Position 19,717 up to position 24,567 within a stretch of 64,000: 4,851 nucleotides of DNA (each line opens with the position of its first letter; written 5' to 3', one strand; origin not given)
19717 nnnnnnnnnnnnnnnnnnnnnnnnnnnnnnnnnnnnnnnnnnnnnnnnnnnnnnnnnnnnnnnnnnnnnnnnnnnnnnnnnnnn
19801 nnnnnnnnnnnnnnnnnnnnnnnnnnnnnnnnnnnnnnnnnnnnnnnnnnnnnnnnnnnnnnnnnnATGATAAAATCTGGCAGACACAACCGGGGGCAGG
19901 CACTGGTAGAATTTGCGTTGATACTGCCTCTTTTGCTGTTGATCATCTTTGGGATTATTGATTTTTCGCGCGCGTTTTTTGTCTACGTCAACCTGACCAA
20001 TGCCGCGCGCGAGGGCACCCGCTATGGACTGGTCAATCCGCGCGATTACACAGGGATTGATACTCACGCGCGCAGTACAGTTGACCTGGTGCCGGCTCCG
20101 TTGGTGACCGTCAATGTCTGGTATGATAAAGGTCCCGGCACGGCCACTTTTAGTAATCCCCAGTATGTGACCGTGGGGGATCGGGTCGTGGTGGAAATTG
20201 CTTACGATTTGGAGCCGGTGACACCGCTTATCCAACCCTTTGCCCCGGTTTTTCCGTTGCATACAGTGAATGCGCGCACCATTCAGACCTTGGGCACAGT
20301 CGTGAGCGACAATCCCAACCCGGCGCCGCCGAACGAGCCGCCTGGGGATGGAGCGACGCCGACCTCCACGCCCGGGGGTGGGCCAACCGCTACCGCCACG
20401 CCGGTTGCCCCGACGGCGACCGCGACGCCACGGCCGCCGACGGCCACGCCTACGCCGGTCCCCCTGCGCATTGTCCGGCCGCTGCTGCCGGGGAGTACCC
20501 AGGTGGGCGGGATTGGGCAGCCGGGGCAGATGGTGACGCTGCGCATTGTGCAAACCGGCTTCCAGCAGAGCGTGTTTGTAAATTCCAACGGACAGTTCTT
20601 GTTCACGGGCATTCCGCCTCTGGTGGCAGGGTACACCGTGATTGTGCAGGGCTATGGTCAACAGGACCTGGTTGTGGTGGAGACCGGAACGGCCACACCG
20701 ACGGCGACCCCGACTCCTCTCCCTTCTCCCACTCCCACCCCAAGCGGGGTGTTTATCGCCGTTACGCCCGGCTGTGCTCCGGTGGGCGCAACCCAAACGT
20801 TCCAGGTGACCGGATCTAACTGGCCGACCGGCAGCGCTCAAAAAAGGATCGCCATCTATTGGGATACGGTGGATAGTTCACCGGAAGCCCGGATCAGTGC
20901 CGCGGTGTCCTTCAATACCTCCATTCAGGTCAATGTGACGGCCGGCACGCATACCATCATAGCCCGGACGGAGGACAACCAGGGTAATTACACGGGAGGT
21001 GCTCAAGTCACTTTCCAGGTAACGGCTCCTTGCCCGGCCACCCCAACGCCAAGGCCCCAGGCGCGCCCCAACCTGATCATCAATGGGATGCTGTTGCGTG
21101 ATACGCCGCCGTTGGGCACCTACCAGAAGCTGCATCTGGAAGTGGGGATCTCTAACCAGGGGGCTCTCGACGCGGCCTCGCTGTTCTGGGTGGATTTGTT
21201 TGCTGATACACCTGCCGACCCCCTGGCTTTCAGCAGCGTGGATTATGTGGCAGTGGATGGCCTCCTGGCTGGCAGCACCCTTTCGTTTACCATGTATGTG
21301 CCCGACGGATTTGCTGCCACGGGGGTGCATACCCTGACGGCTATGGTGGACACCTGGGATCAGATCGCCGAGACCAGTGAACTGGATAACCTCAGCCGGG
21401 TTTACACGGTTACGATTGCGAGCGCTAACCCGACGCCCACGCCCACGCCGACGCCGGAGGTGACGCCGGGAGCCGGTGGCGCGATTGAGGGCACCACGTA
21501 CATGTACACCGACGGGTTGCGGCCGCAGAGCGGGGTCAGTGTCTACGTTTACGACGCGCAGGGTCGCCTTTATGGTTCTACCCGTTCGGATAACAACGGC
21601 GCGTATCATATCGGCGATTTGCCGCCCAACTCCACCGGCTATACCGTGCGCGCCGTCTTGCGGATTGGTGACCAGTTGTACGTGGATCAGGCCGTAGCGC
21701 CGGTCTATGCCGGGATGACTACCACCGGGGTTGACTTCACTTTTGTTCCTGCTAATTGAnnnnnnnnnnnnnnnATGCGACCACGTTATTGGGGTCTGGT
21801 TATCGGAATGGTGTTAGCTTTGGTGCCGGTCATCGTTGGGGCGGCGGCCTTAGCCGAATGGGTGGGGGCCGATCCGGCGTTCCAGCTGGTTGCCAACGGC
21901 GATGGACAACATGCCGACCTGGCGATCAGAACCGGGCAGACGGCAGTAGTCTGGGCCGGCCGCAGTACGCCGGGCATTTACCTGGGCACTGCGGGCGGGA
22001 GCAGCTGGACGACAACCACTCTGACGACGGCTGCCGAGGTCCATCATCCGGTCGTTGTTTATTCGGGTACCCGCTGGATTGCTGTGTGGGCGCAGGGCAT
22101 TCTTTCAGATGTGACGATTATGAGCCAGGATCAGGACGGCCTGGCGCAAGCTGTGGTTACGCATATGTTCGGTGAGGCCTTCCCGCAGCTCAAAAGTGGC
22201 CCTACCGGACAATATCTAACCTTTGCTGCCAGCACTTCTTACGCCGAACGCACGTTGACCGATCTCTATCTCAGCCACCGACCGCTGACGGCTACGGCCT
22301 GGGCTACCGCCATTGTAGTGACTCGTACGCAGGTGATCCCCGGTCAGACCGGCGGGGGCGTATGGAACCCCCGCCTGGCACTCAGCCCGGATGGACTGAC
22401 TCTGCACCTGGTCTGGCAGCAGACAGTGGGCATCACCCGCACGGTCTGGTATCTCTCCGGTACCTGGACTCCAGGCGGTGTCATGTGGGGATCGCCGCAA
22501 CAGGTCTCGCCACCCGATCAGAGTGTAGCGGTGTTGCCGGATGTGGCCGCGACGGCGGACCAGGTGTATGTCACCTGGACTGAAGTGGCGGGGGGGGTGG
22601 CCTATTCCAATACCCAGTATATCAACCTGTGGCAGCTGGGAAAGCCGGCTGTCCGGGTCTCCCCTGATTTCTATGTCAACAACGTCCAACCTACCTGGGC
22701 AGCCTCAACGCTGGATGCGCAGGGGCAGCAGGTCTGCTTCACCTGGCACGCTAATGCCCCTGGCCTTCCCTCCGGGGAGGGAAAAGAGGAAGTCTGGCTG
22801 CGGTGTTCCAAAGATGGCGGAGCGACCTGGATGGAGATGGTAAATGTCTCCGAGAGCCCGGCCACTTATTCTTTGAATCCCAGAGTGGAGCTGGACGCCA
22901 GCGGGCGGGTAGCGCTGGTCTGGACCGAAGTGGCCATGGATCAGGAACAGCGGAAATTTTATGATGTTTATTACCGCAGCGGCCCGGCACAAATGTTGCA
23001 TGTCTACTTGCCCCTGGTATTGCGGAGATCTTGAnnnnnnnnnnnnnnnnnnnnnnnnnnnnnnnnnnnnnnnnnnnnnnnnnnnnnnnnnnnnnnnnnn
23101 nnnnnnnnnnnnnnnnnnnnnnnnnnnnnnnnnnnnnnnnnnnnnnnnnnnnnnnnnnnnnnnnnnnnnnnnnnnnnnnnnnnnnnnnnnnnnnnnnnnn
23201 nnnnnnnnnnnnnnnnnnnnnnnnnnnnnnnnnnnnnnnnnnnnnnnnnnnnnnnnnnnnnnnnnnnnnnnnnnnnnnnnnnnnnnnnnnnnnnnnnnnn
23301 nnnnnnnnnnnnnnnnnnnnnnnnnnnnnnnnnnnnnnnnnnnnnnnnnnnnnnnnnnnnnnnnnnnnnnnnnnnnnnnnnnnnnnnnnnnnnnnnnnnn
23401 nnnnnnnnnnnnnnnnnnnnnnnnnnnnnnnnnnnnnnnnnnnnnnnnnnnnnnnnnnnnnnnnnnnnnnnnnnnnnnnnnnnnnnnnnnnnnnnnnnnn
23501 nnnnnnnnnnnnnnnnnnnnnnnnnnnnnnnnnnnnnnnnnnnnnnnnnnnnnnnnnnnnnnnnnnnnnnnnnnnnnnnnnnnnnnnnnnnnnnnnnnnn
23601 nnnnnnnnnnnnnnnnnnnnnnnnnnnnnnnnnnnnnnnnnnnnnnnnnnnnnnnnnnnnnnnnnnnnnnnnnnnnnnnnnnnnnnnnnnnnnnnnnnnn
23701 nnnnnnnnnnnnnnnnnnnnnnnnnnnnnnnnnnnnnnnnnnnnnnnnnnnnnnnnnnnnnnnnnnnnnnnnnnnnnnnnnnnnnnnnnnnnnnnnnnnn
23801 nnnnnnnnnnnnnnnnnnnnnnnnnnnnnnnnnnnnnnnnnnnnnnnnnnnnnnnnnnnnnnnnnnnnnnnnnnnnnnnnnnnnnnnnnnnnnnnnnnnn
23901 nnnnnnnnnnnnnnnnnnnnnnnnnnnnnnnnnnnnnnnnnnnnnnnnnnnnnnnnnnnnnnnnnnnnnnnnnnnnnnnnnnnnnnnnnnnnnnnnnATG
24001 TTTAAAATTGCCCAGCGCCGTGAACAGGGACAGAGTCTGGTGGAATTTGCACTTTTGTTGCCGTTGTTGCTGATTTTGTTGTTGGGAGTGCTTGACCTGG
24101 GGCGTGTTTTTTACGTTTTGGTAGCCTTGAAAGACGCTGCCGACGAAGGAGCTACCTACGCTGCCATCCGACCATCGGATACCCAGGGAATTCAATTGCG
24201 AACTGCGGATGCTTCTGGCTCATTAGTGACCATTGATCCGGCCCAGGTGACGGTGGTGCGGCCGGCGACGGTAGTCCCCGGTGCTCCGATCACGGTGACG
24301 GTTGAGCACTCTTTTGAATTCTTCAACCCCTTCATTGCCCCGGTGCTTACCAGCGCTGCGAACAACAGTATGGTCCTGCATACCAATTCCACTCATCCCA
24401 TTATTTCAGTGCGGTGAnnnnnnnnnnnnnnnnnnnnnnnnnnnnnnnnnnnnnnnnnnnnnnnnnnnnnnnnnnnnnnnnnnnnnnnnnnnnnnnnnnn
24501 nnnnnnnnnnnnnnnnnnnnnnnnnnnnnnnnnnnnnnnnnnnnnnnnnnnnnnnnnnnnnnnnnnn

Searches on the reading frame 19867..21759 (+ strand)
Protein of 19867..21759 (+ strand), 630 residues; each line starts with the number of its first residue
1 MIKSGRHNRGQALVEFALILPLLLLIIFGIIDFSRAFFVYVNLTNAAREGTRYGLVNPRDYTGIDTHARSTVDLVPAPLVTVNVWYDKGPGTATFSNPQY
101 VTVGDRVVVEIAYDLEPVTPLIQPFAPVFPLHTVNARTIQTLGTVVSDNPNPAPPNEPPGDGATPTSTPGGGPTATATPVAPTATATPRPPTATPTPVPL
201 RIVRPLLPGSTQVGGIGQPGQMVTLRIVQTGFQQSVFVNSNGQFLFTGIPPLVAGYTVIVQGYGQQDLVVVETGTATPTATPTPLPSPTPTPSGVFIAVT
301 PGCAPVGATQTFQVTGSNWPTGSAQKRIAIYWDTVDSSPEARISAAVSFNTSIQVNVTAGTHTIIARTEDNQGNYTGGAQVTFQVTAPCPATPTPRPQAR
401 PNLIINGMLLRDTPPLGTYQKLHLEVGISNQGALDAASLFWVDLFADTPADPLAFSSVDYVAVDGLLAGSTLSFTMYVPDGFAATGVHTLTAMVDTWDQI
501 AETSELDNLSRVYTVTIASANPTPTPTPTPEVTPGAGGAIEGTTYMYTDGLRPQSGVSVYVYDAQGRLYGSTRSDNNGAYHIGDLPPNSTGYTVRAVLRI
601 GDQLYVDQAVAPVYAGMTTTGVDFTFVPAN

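Call 13: search_protein_families(library=pfam, proteins=[window:19867-21759:+], max_evalue=0.01)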
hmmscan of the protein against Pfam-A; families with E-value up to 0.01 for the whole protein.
window:19867-21759:+ (630 aa): 5 families
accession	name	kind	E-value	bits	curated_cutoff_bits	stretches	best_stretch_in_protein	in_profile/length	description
PF07811.17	TadE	-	5.5e-18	65.2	22.9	1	10-52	1-43/43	TadE-like protein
PF13620.12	CarboxypepD_reg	-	1.2e-08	35.6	32.3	2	552-596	12-54/82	Carboxypeptidase regulatory-like domain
PF07705.17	CARDB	-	9.8e-06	26.2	22.7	1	415-509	14-98/101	CARDB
PF17936.7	Big_6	-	0.00025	21.7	27.6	0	210-260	14-64/83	Bacterial Ig domain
PF11974.14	bMG3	-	0.01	16.3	34.9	0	552-588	26-62/103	Bacterial alpha-2-macroglobulin MG3 domain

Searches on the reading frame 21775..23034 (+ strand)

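Call 13: search_protein_families(library=pfam, proteins=[window:21775-23034:+], max_evalue=0.01)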
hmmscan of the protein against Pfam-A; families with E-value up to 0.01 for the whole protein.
window:21775-23034:+ (419 aa): 0 families

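Call 14: search_protein_families(library=ncbifam, proteins=[window:21775-23034:+], max_evalue=10)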
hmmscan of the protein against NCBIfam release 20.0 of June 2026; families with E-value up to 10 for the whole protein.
window:21775-23034:+ (419 aa): 1 family
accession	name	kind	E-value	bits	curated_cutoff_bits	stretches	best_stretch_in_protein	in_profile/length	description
NF040591.1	choice_anch_O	subfamily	0.0042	15.7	125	1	319-372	518-573/670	choice-of-anchor O protein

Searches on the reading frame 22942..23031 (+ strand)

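Call 55: search_protein_families(library=ncbifam, proteins=[window:22942-23031:+], max_evalue=10)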
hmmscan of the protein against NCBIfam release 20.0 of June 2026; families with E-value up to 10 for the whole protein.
seq(30 aa): 2 families
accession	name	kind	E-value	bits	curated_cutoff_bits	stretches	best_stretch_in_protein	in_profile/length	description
NF050076.1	sort_motif_YLP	domain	0.027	14.3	15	1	21-28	4-11/11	YLP-box putative sorting motif-containing protein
NF053834.1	ultrashort_CTERM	domain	0.042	13.9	10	1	21-28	3-10/10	YLP-box putative sorting motif-containing protein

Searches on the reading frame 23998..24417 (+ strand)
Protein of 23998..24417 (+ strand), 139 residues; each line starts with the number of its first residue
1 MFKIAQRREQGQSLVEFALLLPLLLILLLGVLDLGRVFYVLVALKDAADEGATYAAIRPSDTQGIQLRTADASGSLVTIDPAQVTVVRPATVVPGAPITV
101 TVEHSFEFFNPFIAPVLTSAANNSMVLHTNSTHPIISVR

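Call 79: search_protein_families(library=pfam, proteins=[window:23998-24417:+], max_evalue=0.01)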
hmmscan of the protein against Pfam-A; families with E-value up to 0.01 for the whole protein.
window:23998-24417:+ (139 aa): 2 families
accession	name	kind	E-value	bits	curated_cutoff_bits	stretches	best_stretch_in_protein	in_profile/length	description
PF07811.17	TadE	-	6e-15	55.5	22.9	1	11-52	1-42/43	TadE-like protein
PF13400.11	Tad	-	4e-06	27.5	22.3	1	11-56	1-45/47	Putative Flp pilus-assembly TadE/G-like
